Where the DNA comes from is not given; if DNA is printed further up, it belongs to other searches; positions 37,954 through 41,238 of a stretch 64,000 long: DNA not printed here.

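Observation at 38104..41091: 12-TM GPH/MFS sugar transporter fused to a complete, apparently active GH2 glycosidase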

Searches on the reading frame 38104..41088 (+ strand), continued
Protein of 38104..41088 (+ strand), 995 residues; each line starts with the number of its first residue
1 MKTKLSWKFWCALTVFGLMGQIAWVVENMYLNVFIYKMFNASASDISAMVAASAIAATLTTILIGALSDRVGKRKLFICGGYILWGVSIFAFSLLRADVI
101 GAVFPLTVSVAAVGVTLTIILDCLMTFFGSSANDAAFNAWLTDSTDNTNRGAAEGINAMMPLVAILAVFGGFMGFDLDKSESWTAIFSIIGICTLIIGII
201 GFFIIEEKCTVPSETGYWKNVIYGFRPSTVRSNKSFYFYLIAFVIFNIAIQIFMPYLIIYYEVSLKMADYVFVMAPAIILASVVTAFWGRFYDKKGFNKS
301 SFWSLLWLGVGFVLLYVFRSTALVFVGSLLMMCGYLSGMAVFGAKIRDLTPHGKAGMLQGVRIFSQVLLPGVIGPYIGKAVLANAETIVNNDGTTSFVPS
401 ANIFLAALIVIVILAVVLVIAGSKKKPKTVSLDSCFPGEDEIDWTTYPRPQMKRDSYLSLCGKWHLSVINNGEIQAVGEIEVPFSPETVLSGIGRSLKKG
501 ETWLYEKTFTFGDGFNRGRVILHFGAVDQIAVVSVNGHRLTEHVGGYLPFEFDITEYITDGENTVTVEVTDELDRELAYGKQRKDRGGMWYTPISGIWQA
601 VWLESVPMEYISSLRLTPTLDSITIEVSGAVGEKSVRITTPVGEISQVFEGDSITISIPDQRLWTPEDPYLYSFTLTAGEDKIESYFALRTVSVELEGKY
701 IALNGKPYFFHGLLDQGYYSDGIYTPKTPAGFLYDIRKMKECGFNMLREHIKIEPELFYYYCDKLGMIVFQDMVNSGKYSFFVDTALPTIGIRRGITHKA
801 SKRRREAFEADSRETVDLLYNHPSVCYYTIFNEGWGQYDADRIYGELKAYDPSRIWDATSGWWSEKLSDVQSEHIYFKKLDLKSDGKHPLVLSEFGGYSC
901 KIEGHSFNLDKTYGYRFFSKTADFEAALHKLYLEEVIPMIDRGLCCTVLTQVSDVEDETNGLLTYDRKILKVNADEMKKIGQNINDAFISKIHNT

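Call 12: find_related_loci(query=window:38104-41088:+, collection=genome_contigs, flank=8000)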
Query window:38104-41088:+ (995 aa) in genome_contigs; peptide patterns used: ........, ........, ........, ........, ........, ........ (x = any residue, [..] = any of these).
598 stretches matched a pattern (row limit reached: there are more); 556 encode a relative of the query (tblastn E <= 1e-3); the best 80 are kept; 80 distinct loci.
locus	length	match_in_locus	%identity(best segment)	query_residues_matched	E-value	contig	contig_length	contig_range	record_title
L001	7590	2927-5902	70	1-988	0e+0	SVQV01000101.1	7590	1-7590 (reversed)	MAG: Oscillospiraceae bacterium isolate SIG626 NODE_43909_length_7590_cov_1.452097, whole genome shotgun sequence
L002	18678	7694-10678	68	1-992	0e+0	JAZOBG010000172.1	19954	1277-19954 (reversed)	MAG: Oscillospiraceae bacterium isolate T1900044758_TS20190224.MAGScoT_cleanbin_000079 SGB_2329_k141_2204403, whole geno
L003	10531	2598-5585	69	1-993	0e+0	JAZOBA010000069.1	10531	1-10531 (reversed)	MAG: Oscillospiraceae bacterium isolate T1900044759_TS20190225.MAGScoT_cleanbin_000064 SGB_2342_k141_2305801, whole geno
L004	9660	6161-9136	67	1-988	0e+0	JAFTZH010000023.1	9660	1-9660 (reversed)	MAG: Clostridia bacterium isolate RGIG4286 Roe_deer_Colon.Co__c952118, whole genome shotgun sequence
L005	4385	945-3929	68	1-992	0e+0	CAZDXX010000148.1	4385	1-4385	MAG TPA_asm: uncultured Oscillospiraceae bacterium isolate SRP315200_co1_944 genome assembly, contig: NODE_51303_length_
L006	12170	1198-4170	69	1-992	0e+0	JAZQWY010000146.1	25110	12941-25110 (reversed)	MAG: Eubacteriales bacterium isolate T1900045163_TC20190157.MAGScoT_cleanbin_000027 SGB_5101_k141_64207, whole genome sh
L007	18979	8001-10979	68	1-988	0e+0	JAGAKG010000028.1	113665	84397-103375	MAG: Clostridia bacterium isolate RGIG8519 Water_deer_Cecum-2__c186338, whole genome shotgun sequence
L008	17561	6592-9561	68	2-991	0e+0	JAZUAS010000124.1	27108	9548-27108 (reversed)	MAG: Eubacteriales bacterium isolate T1900045319_YK20190008.MAGScoT_cleanbin_000024 SGB_6338_k141_688579, whole genome s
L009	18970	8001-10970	71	1-991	0e+0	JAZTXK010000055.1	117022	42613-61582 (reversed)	MAG: Eubacteriales bacterium isolate T1900045330_YK20190019.MAGScoT_cleanbin_000010 SGB_6514_k141_1753981, whole genome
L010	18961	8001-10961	69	2-988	0e+0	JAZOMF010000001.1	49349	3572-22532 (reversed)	MAG: Eubacteriales bacterium isolate T1900045650_YK20190344.MAGScoT_cleanbin_000011 SGB_8194_k141_134529, whole genome s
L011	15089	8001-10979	69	1-991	0e+0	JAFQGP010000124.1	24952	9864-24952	MAG: Clostridia bacterium isolate RGIG1801 Goat_Cecum-4__c761298, whole genome shotgun sequence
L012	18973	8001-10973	70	1-991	0e+0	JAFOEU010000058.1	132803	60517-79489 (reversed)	MAG: Clostridia bacterium isolate RGIG402 Dairy_cattle_Colon-5__c477702, whole genome shotgun sequence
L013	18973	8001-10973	68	2-988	0e+0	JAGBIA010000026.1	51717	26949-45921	MAG: Clostridia bacterium isolate RGIG9137 Water_deer_Rectum.Co__c260455, whole genome shotgun sequence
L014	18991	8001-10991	68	1-991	0e+0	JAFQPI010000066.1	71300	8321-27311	MAG: Clostridia bacterium isolate RGIG2028 Goat_Colon-1__c795245, whole genome shotgun sequence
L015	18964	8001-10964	67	2-988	0e+0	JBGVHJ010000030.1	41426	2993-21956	MAG: Eubacteriales bacterium isolate fecal_MAG_346 fecal_MAG_346_contig_0030, whole genome shotgun sequence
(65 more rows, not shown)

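Call 24: predict_structure(alignment_id=A1)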
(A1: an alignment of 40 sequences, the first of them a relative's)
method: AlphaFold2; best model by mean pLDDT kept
length: 995 residues; sequences in the alignment: 40
mean_pLDDT: 81.5   pTM: 0.66
mean pLDDT of the five models: 81.5, 79.4, 78.4, 76.6, 75.5
residues with pLDDT >= 90: 347; 70-90: 457; 50-70: 147; < 50: 44
segments of 3 or more residues with pLDDT < 50: 1-5, 427-430, 488-492, 587-593, 717-723, 908-914, 952-959
pLDDT, mean of each block of 10 residues (from residue 1): 49 68 79 90 91 87 71 78 87 84 75 88 86 68 55 69 77 82 88 86 68 64 81 88 93 90 82 79 78 76 92 92 89 87 83 71 84 92 84 80 94 89 57 70 91 93 91 87 63 63 91 85 85 92 78 92 90 68 48 66 93 95 94 92 93 94 96 95 96 82 94 63 67 90 89 85 96 67 63 66 84 91 94 70 92 90 82 81 87 81 62 60 90 93 89 47 80 93 93 77
secondary structure, 60 per line:
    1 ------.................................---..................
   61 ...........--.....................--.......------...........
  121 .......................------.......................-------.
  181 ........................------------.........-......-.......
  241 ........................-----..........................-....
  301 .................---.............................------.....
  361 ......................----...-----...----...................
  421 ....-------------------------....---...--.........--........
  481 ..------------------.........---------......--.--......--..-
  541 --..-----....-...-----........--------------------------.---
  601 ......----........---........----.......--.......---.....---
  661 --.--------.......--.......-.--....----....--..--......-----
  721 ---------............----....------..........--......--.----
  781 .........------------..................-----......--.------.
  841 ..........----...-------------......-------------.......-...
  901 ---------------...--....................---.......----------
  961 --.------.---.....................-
elements in order (helices of 4 or more, strands of 3 or more residues): H7-39 H43-71 H74-94 H97-103 H110-143 H150-172 H180-204 H217-225 H227-232 H234-264 H270-295 H297-317 H321-349 H356-382 E387-389 E395-397 H402-424 E457-459 E462-470 E473-482 E501-509 E519-524 E530-535 E550-553 E563-570 E601-606 E611-618 E622-629 E634-640 E643-649 E653-657 E672-678 E681-687 E692-695 E700-703 E710-715 H730-741 E746-749 H756-765 E768-773 H781-789 H802-819 E825-830 H840-850 E855-857 E871-876 E890-896 E898-900 E916-918 H921-940 E944-950 H974-994

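Call 53: fold_search(model_id=the predicted structure, library=pdb)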
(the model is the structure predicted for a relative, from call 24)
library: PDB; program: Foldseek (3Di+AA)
matches with E <= 10: 1216; with E <= 0.001: 656
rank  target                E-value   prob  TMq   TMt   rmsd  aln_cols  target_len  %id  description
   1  7sf2_C                8.3e-39  1.00  0.52  0.86   3.6       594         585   33  Crystal Structure of Beta-Galactosidase from Bacteroides cellulosilyticus (released 2021-11-03)
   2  7sf2_A                1.9e-38  1.00  0.52  0.86   3.5       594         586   34  Crystal Structure of Beta-Galactosidase from Bacteroides cellulosilyticus (released 2021-11-03)
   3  9j6m_A                3.6e-38  1.00  0.49  0.82   4.2       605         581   33  beta-D-galactofuranosidase ORF1110 from Streptomyces sp. JHA19, ligand-free form (released 2024-11-27)
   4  9j6m_B                6.3e-38  1.00  0.50  0.84   3.7       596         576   33  beta-D-galactofuranosidase ORF1110 from Streptomyces sp. JHA19, ligand-free form (released 2024-11-27)
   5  9j6n_A                1.2e-37  1.00  0.50  0.83   3.9       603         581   33  beta-D-galactofuranosidase ORF1110 from Streptomyces sp. JHA19, D-iminogalactitol complex (released 2024-11-27)
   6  9j6n_B                2.3e-37  1.00  0.49  0.83   4.0       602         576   33  beta-D-galactofuranosidase ORF1110 from Streptomyces sp. JHA19, D-iminogalactitol complex (released 2024-11-27)
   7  7xyr                  3.1e-28  1.00  0.43  0.76   4.4       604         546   26  Cystal Structure of Beta-glucuronidase from Bacteroides thetaiotaomicron (released 2023-07-05)
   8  6ncw_C                5.4e-23  1.00  0.40  0.67   5.9       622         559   20  Crystal structure of a GH2 beta-galacturonidase from Eisenbergiella tayi bound to glycerol (released 2019-02-20)
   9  6ncw_B                1.4e-22  1.00  0.40  0.67   6.1       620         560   19  Crystal structure of a GH2 beta-galacturonidase from Eisenbergiella tayi bound to glycerol (released 2019-02-20)
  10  6ncw_A                1.4e-22  1.00  0.41  0.69   5.5       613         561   20  Crystal structure of a GH2 beta-galacturonidase from Eisenbergiella tayi bound to glycerol (released 2019-02-20)
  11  6ncx_A                1.7e-22  1.00  0.41  0.69   5.4       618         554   19  Crystal structure of GH2 beta-galacturonidase from Eisenbergiella tayi bound to galacturonate (released 2019-02-20)
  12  6d89_B                2.1e-22  1.00  0.41  0.69   6.0       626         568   19  Bacteroides uniformis beta-glucuronidase 1 with N-terminal loop deletion (released 2018-10-17)
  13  6d1n_A                2.3e-22  1.00  0.41  0.68   5.2       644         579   19  Apo structure of Bacteroides uniformis Beta-glucuronidase 1 (released 2018-10-17)
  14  6u7j_A                3.4e-22  1.00  0.43  0.72   5.5       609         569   19  Uncultured Clostridium sp. Beta-glucuronidase (released 2019-10-30)
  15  6ncx_D                4.9e-22  1.00  0.41  0.69   5.5       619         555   19  Crystal structure of GH2 beta-galacturonidase from Eisenbergiella tayi bound to galacturonate (released 2019-02-20)
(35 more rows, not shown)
